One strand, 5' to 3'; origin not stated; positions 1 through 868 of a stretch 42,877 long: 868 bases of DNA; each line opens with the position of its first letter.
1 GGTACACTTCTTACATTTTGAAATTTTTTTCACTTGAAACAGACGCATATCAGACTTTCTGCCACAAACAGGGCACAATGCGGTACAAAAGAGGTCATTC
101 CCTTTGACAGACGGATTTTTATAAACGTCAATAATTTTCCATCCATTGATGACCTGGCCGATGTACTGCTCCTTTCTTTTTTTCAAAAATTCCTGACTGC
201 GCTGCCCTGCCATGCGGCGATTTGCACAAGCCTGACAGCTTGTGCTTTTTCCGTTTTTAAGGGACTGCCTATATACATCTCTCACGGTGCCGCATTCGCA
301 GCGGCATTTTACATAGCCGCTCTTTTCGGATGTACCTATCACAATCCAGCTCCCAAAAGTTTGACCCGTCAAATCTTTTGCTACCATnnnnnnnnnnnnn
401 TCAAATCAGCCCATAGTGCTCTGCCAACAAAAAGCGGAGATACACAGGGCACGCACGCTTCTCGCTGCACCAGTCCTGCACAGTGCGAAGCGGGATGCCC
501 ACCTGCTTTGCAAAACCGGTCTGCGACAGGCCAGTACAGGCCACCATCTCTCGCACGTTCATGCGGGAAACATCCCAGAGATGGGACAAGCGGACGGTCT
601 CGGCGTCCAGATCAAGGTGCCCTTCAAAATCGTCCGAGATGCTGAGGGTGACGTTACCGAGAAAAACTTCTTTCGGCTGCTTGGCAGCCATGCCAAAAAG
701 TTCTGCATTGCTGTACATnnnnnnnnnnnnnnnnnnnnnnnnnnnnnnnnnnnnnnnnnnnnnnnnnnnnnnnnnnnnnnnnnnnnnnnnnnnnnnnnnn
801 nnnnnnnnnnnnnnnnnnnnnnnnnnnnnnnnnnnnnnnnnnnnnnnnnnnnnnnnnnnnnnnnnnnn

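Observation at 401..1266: Operon with anti-defence (acr-aca-like) architecture: strong operator-bearing promoter, very acidic small protein, HTH protein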

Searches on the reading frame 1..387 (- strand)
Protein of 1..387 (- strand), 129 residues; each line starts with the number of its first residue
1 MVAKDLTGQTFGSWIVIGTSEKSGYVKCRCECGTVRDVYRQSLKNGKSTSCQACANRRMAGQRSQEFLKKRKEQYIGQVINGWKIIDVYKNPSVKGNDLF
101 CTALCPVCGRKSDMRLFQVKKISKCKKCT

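Call 10: search_protein_families(library=pfam, proteins=[window:1-387:-], max_evalue=0.1)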
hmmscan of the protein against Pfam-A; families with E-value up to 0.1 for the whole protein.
window:1-387:- (129 aa): 0 families

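Call 11: search_protein_families(library=phrogs, proteins=[window:1-387:-], max_evalue=0.1)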
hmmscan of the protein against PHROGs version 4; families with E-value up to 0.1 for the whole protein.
window:1-387:- (129 aa): 6 families
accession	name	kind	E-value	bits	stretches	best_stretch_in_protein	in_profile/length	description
phrog_374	-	DNA, RNA and nucleotide metabolism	8.3e-14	52.3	1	2-69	193-261/617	HNH endonuclease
phrog_22195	-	unknown function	1.5e-06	29.1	1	3-64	7-68/148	-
phrog_18493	-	unknown function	6.3e-05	24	1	3-59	57-116/136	-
phrog_559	-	DNA, RNA and nucleotide metabolism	0.00012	22.1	1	22-129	209-304/607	HNH endonuclease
phrog_27240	-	unknown function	0.025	15.9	1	7-61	8-65/132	-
phrog_13470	-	DNA, RNA and nucleotide metabolism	0.038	15.1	0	3-23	9-29/152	HNH endonuclease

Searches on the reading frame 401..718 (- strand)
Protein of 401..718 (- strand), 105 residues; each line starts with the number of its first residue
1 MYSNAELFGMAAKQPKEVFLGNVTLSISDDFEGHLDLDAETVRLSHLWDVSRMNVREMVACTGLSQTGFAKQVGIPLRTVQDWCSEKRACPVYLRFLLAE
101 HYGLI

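Call 10: search_protein_families(library=pfam, proteins=[window:401-718:-], max_evalue=0.1)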
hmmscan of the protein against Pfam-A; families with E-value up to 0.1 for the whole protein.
window:401-718:- (105 aa): 3 families
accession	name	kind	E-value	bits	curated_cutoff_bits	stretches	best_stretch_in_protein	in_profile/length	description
PF01381.28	HTH_3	-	0.019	15.4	23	1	63-89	9-35/55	Helix-turn-helix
PF13384.12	HTH_23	-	0.069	13.4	24.6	0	58-83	13-37/50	Homeodomain-like domain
PF20432.4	Xre-like-HTH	-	0.072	13.8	25.8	0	55-82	15-42/63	Antitoxin Xre-like helix-turn-helix domain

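Call 11: search_protein_families(library=phrogs, proteins=[window:401-718:-], max_evalue=0.1)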
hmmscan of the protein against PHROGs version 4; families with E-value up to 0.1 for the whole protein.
window:401-718:- (105 aa): 8 families
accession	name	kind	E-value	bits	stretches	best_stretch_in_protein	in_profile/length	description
phrog_2104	-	unknown function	5.1e-06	27.6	1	32-88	21-77/103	-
phrog_8898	-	unknown function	9.8e-05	23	1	54-99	5-50/70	-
phrog_25567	-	unknown function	0.00011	23.1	1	35-99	34-99/115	-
phrog_2328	-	transcription regulation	0.003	18.3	1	60-91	25-56/128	transcriptional repressor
phrog_4779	-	transcription regulation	0.015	16.8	1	54-88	6-40/98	transcriptional regulator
phrog_955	-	DNA, RNA and nucleotide metabolism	0.016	16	1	60-92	34-66/142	HTH DNA binding protein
phrog_8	-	transcription regulation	0.025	15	1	62-91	169-196/346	transcriptional regulator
phrog_409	-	transcription regulation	0.09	14.3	0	52-88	14-53/127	transcriptional regulator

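Call 33: find_homologous_proteins(query=window:401-718:-, max_evalue=0.001)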
Query window:401-718:- (105 aa): 598 proteins with E <= 0.001 among 601 candidates; the best 120 are listed.
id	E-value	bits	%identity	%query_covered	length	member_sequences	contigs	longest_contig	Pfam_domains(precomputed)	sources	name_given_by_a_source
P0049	8.3e-63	227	97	100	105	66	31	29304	-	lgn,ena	-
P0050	1.2e-53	197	90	100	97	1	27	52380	-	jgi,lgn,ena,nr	jgi:DNA-binding transcriptional regulator YiaG|nr:MAG TPA: Regulatory protein-modification, helix-tu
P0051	3.2e-53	196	90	100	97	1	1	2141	-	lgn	-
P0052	3.2e-53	196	90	100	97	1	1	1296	-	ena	-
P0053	4.4e-53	196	90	100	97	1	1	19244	-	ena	-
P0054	1.8e-51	190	82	100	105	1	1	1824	-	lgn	-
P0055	6.9e-50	185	82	100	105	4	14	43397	-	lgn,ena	-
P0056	9.7e-49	182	80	100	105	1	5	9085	-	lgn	-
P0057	1.3e-48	181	80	100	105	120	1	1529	-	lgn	-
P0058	9.6e-48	178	80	100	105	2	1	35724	-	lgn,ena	-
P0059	1.4e-47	178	79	100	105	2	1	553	-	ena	-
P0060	3.6e-47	177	79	100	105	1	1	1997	-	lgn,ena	-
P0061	7.0e-47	176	75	100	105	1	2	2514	-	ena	-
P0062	1.9e-46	174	74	100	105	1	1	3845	-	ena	-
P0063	2.5e-45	171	70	100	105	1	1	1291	-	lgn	-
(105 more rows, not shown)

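Call 42: find_related_loci(query=A2, collection=viral_contigs, flank=3500)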
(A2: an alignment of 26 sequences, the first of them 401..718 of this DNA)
Query A2 (105 aa) in viral_contigs; peptide patterns used: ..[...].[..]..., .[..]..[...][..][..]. (x = any residue, [..] = any of these).
299 stretches matched a pattern; 282 encode a relative of the query (tblastn E <= 1e-3); the best 80 are kept; 80 distinct loci.
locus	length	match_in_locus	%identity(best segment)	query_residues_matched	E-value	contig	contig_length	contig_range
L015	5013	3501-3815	100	1-105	2e-70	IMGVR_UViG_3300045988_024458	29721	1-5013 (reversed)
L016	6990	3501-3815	100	1-105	2e-70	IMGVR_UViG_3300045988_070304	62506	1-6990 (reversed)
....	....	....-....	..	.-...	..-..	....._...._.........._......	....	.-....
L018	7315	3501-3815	94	1-105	4e-66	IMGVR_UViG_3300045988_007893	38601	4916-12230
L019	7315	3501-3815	94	1-105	4e-66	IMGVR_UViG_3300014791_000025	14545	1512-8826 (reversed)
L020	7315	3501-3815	94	1-105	4e-66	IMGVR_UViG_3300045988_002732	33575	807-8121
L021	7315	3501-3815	94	1-105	4e-66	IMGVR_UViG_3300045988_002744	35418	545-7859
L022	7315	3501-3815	94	1-105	4e-66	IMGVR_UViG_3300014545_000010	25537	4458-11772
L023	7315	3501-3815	94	1-105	4e-66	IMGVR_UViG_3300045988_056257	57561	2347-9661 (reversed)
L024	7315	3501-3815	94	1-105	4e-66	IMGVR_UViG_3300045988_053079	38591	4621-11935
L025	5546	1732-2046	94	1-105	4e-66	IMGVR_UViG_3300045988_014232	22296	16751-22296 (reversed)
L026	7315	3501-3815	94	1-105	4e-66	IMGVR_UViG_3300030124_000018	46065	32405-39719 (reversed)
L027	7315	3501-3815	94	1-105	4e-66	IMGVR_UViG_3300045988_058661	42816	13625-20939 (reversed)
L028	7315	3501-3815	94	1-105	4e-66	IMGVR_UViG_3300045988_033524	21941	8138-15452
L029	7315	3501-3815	94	1-105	4e-66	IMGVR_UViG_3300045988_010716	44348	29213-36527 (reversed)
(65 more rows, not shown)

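Call 43: find_related_loci(query=A2, collection=genome_contigs, flank=3500)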
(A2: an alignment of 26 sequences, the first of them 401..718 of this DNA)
Query A2 (105 aa) in genome_contigs; peptide patterns used: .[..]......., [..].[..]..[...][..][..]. (x = any residue, [..] = any of these).
16 stretches matched a pattern; 5 encode a relative of the query (tblastn E <= 1e-3); 5 distinct loci.
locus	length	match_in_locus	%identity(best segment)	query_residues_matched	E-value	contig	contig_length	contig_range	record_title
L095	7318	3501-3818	66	1-105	3e-45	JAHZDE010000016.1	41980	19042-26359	MAG: Clostridiales bacterium isolate HRGM_Genome_2450 HRGM_Genome_2450_16, whole genome shotgun sequence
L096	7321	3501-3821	62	1-105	2e-42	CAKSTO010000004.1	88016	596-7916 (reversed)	MAG: uncultured Faecalibacterium sp. isolate REFINED_METABAT215_TOP10_CONTIGS_1500_ASSEMBLY_K77_MERGED__Hadza_MoBio_hadz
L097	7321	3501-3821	55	1-105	9e-37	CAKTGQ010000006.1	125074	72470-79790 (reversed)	MAG: uncultured Faecalibacterium sp. isolate REFINED_METABAT215_TOP10_CONTIGS_1500_ASSEMBLY_K77_MERGED__Hadza_MoBio_hadz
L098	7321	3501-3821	55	1-105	9e-37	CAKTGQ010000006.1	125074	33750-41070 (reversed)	MAG: uncultured Faecalibacterium sp. isolate REFINED_METABAT215_TOP10_CONTIGS_1500_ASSEMBLY_K77_MERGED__Hadza_MoBio_hadz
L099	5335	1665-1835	47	44-100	9e-15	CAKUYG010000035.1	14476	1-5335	MAG: uncultured Bacteroidales bacterium isolate REFINED_METABAT215_TOP10_CONTIGS_1500_ASSEMBLY_K77_MERGED__Hadza_MoBio_h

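Call 50: search_solved_structures(query=A2, max_evalue=10, show_alignments=3)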
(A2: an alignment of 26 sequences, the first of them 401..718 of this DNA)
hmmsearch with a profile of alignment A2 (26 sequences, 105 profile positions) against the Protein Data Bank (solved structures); distinct sequences matched with E-value up to 10: 4.
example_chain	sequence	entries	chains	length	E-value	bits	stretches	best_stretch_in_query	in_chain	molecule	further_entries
2elh_A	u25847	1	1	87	0.25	14.9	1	63-89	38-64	CG11849-PA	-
7xi5_A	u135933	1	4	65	0.28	14.8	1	60-90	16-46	Transcriptional regulator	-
4dql_A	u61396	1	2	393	1.1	12.9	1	17-65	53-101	Bifunctional P-450/NADPH-P450 reductase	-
4dqk_A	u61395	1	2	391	1.4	12.5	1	17-64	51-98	Bifunctional P-450/NADPH-P450 reductase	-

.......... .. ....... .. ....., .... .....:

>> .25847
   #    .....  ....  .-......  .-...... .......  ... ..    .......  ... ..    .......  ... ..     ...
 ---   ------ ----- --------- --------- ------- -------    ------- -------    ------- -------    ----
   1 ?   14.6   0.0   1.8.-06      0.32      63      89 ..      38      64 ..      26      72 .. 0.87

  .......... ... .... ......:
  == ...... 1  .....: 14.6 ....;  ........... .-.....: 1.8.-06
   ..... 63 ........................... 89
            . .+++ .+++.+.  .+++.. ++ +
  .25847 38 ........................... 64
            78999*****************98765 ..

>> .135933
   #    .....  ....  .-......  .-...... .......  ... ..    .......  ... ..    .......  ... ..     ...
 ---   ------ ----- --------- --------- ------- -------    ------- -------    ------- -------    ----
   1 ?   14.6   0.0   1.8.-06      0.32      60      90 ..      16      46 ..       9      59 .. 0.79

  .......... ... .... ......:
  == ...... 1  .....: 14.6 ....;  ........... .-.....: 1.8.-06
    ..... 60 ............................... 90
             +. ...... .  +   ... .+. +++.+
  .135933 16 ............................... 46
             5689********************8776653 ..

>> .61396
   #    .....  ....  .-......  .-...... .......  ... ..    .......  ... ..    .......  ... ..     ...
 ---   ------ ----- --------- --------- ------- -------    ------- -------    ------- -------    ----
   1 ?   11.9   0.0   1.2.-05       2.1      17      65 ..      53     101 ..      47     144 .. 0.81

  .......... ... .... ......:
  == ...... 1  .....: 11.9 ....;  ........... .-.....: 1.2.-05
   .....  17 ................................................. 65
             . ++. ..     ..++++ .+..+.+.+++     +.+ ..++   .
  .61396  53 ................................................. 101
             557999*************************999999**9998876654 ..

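Call 61: predict_structure(alignment_id=A2)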
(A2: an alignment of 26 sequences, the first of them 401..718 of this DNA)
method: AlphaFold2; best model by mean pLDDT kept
length: 105 residues; sequences in the alignment: 26
mean_pLDDT: 92.8   pTM: 0.80
mean pLDDT of the five models: 92.8, 91.5, 91.4, 79.5, 79.2
residues with pLDDT >= 90: 87; 70-90: 14; 50-70: 4; < 50: 0
segments of 3 or more residues with pLDDT < 50: none
pLDDT, mean of each block of 10 residues (from residue 1): 92 95 81 79 96 97 97 97 96 97 95
secondary structure, 60 per line:
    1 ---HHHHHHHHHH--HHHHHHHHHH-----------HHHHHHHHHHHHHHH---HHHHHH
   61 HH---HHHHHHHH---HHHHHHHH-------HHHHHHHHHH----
elements in order: H4-13 H16-25 H37-51 H55-62 H66-73 H77-84 H92-101

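Call 66: fold_search(model_id=the predicted structure, library=pdb)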
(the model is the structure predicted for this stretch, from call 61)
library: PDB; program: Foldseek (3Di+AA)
matches with E <= 10: 342; with E <= 0.001: 0
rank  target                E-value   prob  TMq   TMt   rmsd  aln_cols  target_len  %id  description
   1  3bs3                  9.6e-02  1.00  0.42  0.67   1.7        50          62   22  Crystal structure of a putative DNA-binding protein from Bacteroides fragilis (released 2008-01-15)
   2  3omt_A                4.5e-01  0.99  0.43  0.64   1.5        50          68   18  Putative antitoxin component, CHU_2935 protein, from Xre family from Prevotella buccae. (released 2010-09-08)
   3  8ezt_B                4.5e-01  0.98  0.37  0.52   2.5        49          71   16  Crystal structure of HipB(Lp) from Legionella pneumophila (released 2023-09-27)
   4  7vjn_A                5.7e-01  0.98  0.41  0.59   2.0        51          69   25  Crystal structure of anti-CRISPR-associated protein Aca1 in Pseudomonas phage JBD30 (released 2021-10-13)
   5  4yba_B                6.0e-01  0.96  0.37  0.48   2.8        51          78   24  The structure of the C.Kpn2I controller protein (released 2016-03-02)
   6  3omt_B                6.3e-01  0.99  0.42  0.63   1.5        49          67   18  Putative antitoxin component, CHU_2935 protein, from Xre family from Prevotella buccae. (released 2010-09-08)
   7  8ezt_A                6.7e-01  0.94  0.36  0.52   3.0        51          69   20  Crystal structure of HipB(Lp) from Legionella pneumophila (released 2023-09-27)
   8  2auw_B                7.5e-01  0.72  0.38  0.27   8.9        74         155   18  Crystal Structure of Putative DNA Binding Protein NE0471 from Nitrosomonas europaea ATCC 19718 (released 2005-10-11)
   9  7vjn_B                7.9e-01  0.97  0.40  0.57   2.1        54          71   26  Crystal structure of anti-CRISPR-associated protein Aca1 in Pseudomonas phage JBD30 (released 2021-10-13)
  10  7c0g_B                7.9e-01  0.96  0.40  0.56   2.4        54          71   22  Aca1 in complex with 14bp palindromic DNA target (released 2021-05-05)
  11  8ezt_C                8.4e-01  0.89  0.35  0.50   3.1        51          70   18  Crystal structure of HipB(Lp) from Legionella pneumophila (released 2023-09-27)
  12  8a0x_A                8.8e-01  0.96  0.40  0.40   2.5        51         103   14  Crystal structure of the HigB2-HigA2 tetramer in complex with operator DNA (released 2023-05-03)
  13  7fa3_B                8.8e-01  0.95  0.39  0.55   2.1        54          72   24  Selenomethionine-derived structure of Aca1 in Pseudomonas phage JBD30 (released 2021-07-21)
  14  4yba_A                9.4e-01  0.90  0.37  0.48   2.8        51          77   24  The structure of the C.Kpn2I controller protein (released 2016-03-02)
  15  5j9i_A                1.0e+00  0.98  0.42  0.62   1.7        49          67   16  Crystal structure of the HigA2 antitoxin C-terminal domain (released 2017-04-05)
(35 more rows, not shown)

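Call 73: search_protein_families(library=padloc, proteins=[window:401-718:-], max_evalue=0.01)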
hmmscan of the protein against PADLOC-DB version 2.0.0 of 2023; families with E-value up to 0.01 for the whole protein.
window:401-718:- (105 aa): 0 families

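Call 74: search_protein_families(library=ncbifam, proteins=[window:401-718:-], max_evalue=0.1)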
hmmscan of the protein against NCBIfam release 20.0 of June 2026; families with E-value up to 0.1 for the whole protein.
window:401-718:- (105 aa): 3 families
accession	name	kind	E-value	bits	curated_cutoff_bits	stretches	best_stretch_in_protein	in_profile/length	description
NF009172.0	PRK12519.1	subfamily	0.0024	17.4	222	1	53-84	147-178/194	RNA polymerase sigma factor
NF007481.0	PRK10072.1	equivalog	0.014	15.8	110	1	54-89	37-71/96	HTH-type transcriptional regulator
NF041265.1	NadS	equivalog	0.015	15.5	60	1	54-90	34-70/94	NadS family protein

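Call 86: search_dna_similar(query=window:401-718:-, collection=phages, mode=protein, max_rows=25)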
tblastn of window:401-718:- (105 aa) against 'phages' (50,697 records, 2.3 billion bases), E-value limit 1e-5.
Records with a match: 4; places in all: 4; records where one place covers at least 80% of the query: 2.
Best place of each record, by identity: 60-80% 1; <60% 3.
By first word of the organism name: Bacteriophage 4.
By host as written in the record: - 4.
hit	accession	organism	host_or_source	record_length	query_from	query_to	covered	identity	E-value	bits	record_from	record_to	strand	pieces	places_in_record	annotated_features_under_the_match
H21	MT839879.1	Bacteriophage sp.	human fecal samples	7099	1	105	100%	65.4%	8e-41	147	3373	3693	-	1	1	record has no annotation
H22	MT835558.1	Bacteriophage sp.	human fecal samples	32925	7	103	92%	38.4%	2e-12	67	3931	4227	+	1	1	record has no annotation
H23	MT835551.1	Bacteriophage sp.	human fecal samples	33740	44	103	57%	51.7%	2e-13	70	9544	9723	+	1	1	record has no annotation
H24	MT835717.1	Bacteriophage sp.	human fecal samples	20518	44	103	57%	46.7%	3e-11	64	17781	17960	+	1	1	record has no annotation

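Call 87: get_annotated_region(hit=H22, flank=2500)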
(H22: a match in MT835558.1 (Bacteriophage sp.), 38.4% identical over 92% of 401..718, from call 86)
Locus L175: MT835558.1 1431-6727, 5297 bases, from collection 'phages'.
description: UNVERIFIED: Bacteriophage sp. clone scaffold_172 genomic sequence.
organism: Bacteriophage sp. (NCBI taxid 38018)
taxonomy: Viruses
host: -; source: human fecal samples; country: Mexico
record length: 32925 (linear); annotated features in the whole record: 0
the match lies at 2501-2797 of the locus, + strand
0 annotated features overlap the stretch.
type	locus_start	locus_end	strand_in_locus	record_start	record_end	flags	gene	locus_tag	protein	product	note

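Call 88: get_annotated_region(hit=H21, flank=2500)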
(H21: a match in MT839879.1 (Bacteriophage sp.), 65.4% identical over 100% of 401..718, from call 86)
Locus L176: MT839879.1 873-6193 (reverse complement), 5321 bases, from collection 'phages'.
description: UNVERIFIED: Bacteriophage sp. clone scaffold_13006 genomic sequence.
organism: Bacteriophage sp. (NCBI taxid 38018)
taxonomy: Viruses
host: -; source: human fecal samples; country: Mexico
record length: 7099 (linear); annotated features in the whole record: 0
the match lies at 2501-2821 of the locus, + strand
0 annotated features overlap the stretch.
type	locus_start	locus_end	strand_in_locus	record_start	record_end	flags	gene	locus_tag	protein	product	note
